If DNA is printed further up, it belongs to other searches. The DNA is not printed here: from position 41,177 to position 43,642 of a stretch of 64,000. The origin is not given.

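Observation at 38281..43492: Putative surface-glycan synthesis and hydrolysis module: surface-anchored clan GH-A-like glycosidase next to a processive GT2 synthase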

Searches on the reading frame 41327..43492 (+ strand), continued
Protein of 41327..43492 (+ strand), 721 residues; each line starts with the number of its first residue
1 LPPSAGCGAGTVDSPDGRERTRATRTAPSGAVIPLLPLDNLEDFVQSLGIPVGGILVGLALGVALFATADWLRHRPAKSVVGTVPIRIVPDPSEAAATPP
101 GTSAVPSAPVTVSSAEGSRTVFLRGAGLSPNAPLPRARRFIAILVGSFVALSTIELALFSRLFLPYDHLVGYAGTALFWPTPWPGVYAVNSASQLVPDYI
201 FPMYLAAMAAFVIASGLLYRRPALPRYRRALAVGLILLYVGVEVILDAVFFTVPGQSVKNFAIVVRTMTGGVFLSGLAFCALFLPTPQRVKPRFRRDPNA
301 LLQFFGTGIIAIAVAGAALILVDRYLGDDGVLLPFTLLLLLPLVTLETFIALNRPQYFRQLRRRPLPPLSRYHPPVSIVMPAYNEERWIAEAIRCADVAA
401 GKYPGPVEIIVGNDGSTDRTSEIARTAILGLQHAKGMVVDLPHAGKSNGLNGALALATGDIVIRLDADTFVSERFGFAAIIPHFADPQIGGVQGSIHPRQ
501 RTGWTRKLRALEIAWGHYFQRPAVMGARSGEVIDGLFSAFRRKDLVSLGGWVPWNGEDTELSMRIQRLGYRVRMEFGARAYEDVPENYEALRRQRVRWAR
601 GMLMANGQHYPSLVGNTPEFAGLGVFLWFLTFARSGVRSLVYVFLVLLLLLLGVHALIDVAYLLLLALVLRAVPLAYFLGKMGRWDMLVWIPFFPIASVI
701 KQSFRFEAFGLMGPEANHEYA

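Call 43: predict_structure(alignment_id=A3)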
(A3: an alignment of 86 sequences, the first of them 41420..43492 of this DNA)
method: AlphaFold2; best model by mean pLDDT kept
length: 690 residues; sequences in the alignment: 86
mean_pLDDT: 88.9   pTM: 0.88
mean pLDDT of the five models: 88.9, 88.4, 85.6, 70.7, 69.4
residues with pLDDT >= 90: 409; 70-90: 232; 50-70: 44; < 50: 5
segments of 3 or more residues with pLDDT < 50: 1-3
pLDDT, mean of each block of 10 residues (from residue 1): 66 88 93 91 82 85 69 82 97 84 77 95 93 90 93 70 67 95 86 89 95 92 75 89 93 86 94 97 92 75 72 94 94 94 98 93 98 98 90 97 97 90 97 96 97 96 94 91 94 89 90 92 84 94 96 89 88 90 93 94 82 89 78 88 96 95 87 88 73
secondary structure, 60 per line:
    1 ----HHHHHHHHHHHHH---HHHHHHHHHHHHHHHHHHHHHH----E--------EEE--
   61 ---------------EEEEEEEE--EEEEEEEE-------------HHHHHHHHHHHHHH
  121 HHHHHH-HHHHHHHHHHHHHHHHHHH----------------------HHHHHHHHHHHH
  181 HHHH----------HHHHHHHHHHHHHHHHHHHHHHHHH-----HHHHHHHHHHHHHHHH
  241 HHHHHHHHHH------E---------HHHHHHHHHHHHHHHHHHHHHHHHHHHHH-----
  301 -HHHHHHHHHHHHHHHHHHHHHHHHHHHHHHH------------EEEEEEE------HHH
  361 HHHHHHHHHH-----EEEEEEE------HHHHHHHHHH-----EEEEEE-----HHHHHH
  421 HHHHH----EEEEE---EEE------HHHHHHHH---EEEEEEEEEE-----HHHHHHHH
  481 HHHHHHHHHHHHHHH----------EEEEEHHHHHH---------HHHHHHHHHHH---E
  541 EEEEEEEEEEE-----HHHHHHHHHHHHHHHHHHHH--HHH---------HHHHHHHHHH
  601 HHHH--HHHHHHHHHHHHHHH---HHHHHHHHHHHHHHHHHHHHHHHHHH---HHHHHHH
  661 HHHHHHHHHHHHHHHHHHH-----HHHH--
elements in order: H5-17 H21-42 E56-58 E76-83 E86-93 H107-126 H128-146 H169-184 H195-219 H225-250 H267-295 H302-332 E345-351 H358-370 E376-382 H389-398 E404-409 H415-425 E430-434 E438-440 H447-454 E458-467 H473-495 E506-510 H511-516 H526-536 E540-551 H557-576 H591-604 H607-621 H625-650 H654-679 H685-688
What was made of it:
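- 41420..43492 (+): Gene for a 690-aa integral-membrane family-2 glycosyltransferase of the cellulose/chitin/hyaluronan/PNAG synthase type. AF2 pLDDT 88.9 and pTM 0.88 (call 43).
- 41420..42439 (+): Lineage-specific N-terminal membrane domain, aa 1-340: one TM helix, a small beta-hairpin region (aa 56-93), then about six helices. Secondary structure in call 43.
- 43190..43456 (+): C-terminal helices (aa 591-679), ending in the invariant KQxFRFE motif. Helices in the AF2 model (call 43).
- On Membrane-integrated processive GT2 synthases (BcsA/CesA, Chs, class-I HAS, PgaC/IcaA, NodC): AF2 model at pLDDT 88.9 with helices on both sides of the GT domain (call 43).
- The AF2 model is confident (pLDDT 88.9, call 43).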

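Call 45: fold_search(model_id=the predicted structure, library=pdb)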
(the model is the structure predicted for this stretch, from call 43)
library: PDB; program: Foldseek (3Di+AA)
matches with E <= 10: 562; with E <= 0.001: 216
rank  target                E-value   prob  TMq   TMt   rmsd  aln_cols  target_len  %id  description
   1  8smp_A                2.6e-13  1.00  0.44  0.55   6.4       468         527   16  Xenopus laevis hyaluronan synthase 1, UDP-bound, gating loop inserted state (released 2024-05-01)
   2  8smm_A                8.3e-13  1.00  0.44  0.58   6.2       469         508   16  Xenopus laevis hyaluronan synthase 1 (released 2024-05-01)
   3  8smn_A                2.8e-12  1.00  0.43  0.55   6.7       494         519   15  Xenopus laevis hyaluronan synthase 1, nascent HA polymer bound state (released 2024-05-01)
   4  7sp7_A                3.9e-12  1.00  0.43  0.58   6.6       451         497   15  Chlorella virus hyaluronan synthase inhibited by UDP (released 2022-04-06)
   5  6yv7_B                5.0e-12  1.00  0.35  0.66   8.6       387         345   23  Mannosyltransferase PcManGT from Pyrobaculum calidifontis (released 2020-07-22)
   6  6yv7_A                5.5e-12  1.00  0.34  0.61   7.5       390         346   23  Mannosyltransferase PcManGT from Pyrobaculum calidifontis (released 2020-07-22)
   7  9yq5_A                6.6e-12  1.00  0.39  0.53  10.3       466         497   15  Chlorella virus hyaluronan synthase bound to an inserted UDP-GlcA (released 2025-12-10)
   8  8sne_A                9.9e-12  1.00  0.44  0.60   5.2       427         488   14  Chlorella virus Hyaluronan Synthase bound to GlcA extended GlcNAc primer and UDP (released 2024-05-01)
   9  7sp9_A                9.9e-12  1.00  0.42  0.57   6.3       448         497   14  Chlorella virus Hyaluronan Synthase in the GlcNAc-primed channel-closed state (released 2022-04-06)
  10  8snc_A                1.4e-11  1.00  0.43  0.58   4.9       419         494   14  Chlorella virus Hyaluronan Synthase bound to GlcA extended GlcNAc primer (released 2024-05-01)
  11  7sp8_A                1.8e-11  1.00  0.45  0.60   6.1       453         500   14  Chlorella virus Hyaluronan Synthase bound to UDP-GlcNAc (released 2022-04-06)
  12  7sp6_A                4.6e-11  1.00  0.35  0.47  11.0       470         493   15  Chlorella virus hyaluronan synthase (released 2022-04-06)
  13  9yq2_A                5.2e-11  1.00  0.41  0.56   7.4       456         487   15  Chlorella virus hyaluronan synthase bound to DDM (released 2025-12-10)
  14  9kqc_A                5.5e-11  1.00  0.43  0.58   6.5       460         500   15  Chlorella virus Hyaluronan Synthase bound to VNAR (released 2025-05-14)
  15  9b8v_E                6.0e-11  1.00  0.39  0.32  15.6       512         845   18  AlphaFold2 informed cryo-EM model of the E. coli cellulose synthase BcsAG3B6 complex (released 2025-02-19)
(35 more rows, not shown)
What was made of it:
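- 41420..43492 (+): Foldseek top hits are HAS, PcManGT, BcsA and Chs (call 45).
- On Membrane-integrated processive GT2 synthases (BcsA/CesA, Chs, class-I HAS, PgaC/IcaA, NodC): Foldseek hits HAS, BcsA and Chs at 420-490 aligned columns (call 45).
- Closest known: Class-I hyaluronan synthases. Same: These are the best structural matches to the GT2 model (E 2.6e-13 to 1e-11, target-normalised TM-score, TMt, 0.55-0.60, ~450-470 aligned columns including TM helices; call 45).
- Foldseek top hits are Xenopus HAS1 (2.6e-13), Chlorella virus HAS, BcsA and Chs1/Chs2, with 420-490 aligned columns (call 45). Fold matches to HAS, BcsA and Chs extend through the TM helices (call 45).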

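Call 49: search_protein_families(library=pfam, proteins=[L049:9729-11231:+, L049:11235-12917:+, L002:8167-8970:-, L002:9039-9950:-, L058:4787-7282:+, L058:11206-15210:+, L002:14456-15853:+], max_evalue=0.01)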
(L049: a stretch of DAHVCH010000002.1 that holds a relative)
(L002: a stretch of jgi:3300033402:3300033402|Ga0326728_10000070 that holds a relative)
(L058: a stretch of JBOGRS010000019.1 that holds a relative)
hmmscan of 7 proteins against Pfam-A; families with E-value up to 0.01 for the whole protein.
L049:9729-11231:+ (501 aa): 5 families
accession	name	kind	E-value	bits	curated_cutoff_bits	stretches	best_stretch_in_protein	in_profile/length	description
PF00041.27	fn3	-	9.2e-35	119.2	25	3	302-384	2-77/84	Fibronectin type III domain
PF25059.1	FN3_DSCAM-DSCAML_C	-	6.7e-09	36.4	39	0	143-198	17-74/89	DSCAM/DSCAML C-terminal Fn3-like domain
PF25523.1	Ig_RIMBP2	-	9.9e-05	22.7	27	0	299-359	2-64/105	RIMBP2-like, immunoglobulin-like domain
PF24489.1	Ig_J_second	-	0.00035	21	27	0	348-388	48-90/105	Tip attachment protein J second Ig-like domain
PF13044.11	Fusion_F0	-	0.0038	16.4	25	1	211-268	366-421/436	Fusion glycoprotein F0, Isavirus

L049:11235-12917:+ (561 aa): 0 families

L002:8167-8970:- (267 aa): 0 families

L002:9039-9950:- (303 aa): 1 family
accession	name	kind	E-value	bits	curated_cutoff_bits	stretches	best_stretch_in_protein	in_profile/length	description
PF10706.15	Aminoglyc_resit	-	0.00017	22.2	21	1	117-185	2-69/149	Aminoglycoside-2''-adenylyltransferase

L058:4787-7282:+ (831 aa): 0 families

L058:11206-15210:+ (1334 aa): 0 families

L002:14456-15853:+ (465 aa): 5 families
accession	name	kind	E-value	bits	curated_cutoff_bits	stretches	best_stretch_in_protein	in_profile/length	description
PF13641.12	Glyco_tranf_2_3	-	2.5e-21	77.2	27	1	54-271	3-229/230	Glycosyltransferase like family 2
PF13632.12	Glyco_trans_2_3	-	1.8e-15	57.7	27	1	132-344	2-197/198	Glycosyl transferase family group 2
PF00535.33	Glycos_transf_2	-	3.1e-13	50.4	23.3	1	55-155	1-105/168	Glycosyl transferase family 2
PF13506.12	Glyco_transf_21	-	2.1e-08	34.3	21.7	1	129-270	31-173/174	Glycosyl transferase family 21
PF12804.13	NTP_transf_3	-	0.0069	17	27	0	85-179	43-134/160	MobA-like NTP transferase domain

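Call 50: search_solved_structures(query=A3, max_evalue=0.0001, show_alignments=5)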
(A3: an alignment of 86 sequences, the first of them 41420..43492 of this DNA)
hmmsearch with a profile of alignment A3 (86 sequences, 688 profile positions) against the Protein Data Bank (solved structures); distinct sequences matched with E-value up to 0.0001: 25.
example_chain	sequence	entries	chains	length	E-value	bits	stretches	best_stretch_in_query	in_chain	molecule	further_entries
6yv7_A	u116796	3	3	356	6.8e-23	84.2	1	332-562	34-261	Glycosyl transferase, family 2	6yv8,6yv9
6yv7_B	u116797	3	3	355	8.1e-23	83.9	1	332-562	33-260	Glycosyl transferase, family 2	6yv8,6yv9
2z87_A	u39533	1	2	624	1.7e-11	46.5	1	322-439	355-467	Chondroitin synthase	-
2z86_A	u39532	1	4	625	1.7e-11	46.5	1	322-439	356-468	Chondroitin synthase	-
5ej1_A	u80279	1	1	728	5.4e-10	41.6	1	271-621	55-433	Putative cellulose synthase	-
4hg6_A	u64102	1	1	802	7.2e-10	41.1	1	271-621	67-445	Cellulose Synthase Subunit A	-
4p00_A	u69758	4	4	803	7.2e-10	41.1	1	271-621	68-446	Cellulose Synthase A subunit | Cellulose Synthase subunit A | Putative cellulose synthase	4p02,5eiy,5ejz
9b8v_E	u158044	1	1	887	4.5e-09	38.5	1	315-636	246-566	Cellulose synthase catalytic subunit [UDP-forming]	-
7lby_A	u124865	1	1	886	4.5e-09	38.5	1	315-636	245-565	Cellulose synthase catalytic subunit [UDP-forming]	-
9fmv_A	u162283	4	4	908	4.8e-09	38.4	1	315-636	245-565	Cellulose synthase catalytic subunit [UDP-forming]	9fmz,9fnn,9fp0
6p61_A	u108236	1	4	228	5.3e-09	38.3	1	340-441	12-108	Glycosyltransferase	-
5tze_C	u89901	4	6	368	6.5e-08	34.7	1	344-442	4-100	Glycosyl transferase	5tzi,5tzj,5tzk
5tz8_A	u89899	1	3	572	1.3e-07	33.6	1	344-442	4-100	Glycosyl transferase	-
9hwj_A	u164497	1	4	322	2.2e-07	32.9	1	340-475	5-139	Undecaprenyl-phosphate 4-deoxy-4-formamido-L-arabinose transferase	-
9bhc_C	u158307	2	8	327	4.9e-06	28.5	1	342-436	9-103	Undecaprenyl-phosphate 4-deoxy-4-formamido-L-arabinose transferase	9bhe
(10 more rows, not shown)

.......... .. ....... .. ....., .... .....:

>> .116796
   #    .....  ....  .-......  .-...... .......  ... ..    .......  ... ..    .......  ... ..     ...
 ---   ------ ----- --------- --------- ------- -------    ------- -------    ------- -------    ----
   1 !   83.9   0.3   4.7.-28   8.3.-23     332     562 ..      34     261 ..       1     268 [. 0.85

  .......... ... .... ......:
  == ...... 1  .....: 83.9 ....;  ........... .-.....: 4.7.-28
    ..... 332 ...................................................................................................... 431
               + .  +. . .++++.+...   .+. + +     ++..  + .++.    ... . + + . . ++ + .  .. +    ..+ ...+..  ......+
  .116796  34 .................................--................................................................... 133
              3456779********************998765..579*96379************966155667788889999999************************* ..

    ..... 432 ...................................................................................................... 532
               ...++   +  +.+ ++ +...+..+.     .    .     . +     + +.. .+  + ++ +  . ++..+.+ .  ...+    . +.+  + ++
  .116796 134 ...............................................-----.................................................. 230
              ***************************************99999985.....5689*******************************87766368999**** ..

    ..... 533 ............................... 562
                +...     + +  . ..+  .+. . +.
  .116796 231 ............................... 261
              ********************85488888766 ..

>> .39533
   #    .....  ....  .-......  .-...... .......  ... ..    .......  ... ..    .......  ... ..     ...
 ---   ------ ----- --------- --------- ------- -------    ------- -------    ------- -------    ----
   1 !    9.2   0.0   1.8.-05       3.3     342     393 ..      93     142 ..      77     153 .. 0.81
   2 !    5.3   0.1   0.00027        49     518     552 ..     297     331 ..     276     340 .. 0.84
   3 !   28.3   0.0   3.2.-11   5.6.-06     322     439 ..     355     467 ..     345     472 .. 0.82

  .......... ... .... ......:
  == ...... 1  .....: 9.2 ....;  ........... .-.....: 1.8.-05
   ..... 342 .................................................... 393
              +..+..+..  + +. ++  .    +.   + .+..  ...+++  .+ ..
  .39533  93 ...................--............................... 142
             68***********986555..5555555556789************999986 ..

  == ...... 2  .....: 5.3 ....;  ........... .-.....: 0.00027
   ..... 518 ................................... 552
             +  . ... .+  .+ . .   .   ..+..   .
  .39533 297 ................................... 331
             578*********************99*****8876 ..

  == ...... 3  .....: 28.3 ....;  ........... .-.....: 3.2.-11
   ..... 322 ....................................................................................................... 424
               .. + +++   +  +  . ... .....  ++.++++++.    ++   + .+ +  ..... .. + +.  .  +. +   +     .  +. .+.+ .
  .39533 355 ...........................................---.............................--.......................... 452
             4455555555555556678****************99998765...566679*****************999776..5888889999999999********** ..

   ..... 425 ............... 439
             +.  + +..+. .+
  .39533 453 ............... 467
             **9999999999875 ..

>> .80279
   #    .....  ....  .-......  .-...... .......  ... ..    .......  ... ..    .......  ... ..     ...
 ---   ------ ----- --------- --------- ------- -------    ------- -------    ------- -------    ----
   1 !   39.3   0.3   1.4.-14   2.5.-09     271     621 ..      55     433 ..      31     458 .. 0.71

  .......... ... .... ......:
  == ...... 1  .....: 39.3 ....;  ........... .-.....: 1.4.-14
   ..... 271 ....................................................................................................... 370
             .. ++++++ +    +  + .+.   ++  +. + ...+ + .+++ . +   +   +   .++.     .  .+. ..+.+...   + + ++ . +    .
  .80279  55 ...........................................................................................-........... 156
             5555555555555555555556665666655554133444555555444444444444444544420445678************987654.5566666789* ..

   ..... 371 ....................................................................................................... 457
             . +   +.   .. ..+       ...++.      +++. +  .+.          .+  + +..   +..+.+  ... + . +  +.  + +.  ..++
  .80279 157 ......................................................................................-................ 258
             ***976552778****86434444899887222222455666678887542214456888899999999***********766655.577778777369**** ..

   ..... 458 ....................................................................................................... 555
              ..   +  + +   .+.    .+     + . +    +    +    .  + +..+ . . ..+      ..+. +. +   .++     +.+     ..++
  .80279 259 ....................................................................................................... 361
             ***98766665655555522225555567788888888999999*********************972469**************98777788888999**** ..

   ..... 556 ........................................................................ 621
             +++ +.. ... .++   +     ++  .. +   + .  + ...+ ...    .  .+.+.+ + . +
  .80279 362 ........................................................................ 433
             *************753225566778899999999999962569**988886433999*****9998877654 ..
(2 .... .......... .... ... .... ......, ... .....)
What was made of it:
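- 42440..43159 (+): Cytoplasmic GT-A catalytic domain with DGS (aa 383-385), DAD (435-437, nt 42722-42730), GED (525-527, nt 42992-43000) and QRVRW (563-567, nt 43106-43120). Residue-by-residue alignment to the BcsA motifs (DDGGTD, FDADH, TED, QxxRW) in call 50.
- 43190..43456 (+): Aligned to BcsA TM5-6 (call 50).
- On Membrane-integrated processive GT2 synthases (BcsA/CesA, Chs, class-I HAS, PgaC/IcaA, NodC): They align motif-for-motif to BcsA (call 50). The HMM alignment to BcsA spans residues 55-433, including TM helices (call 50).
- The family profile aligns to BcsA motif-for-motif and through the flanking TM helices (call 50).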
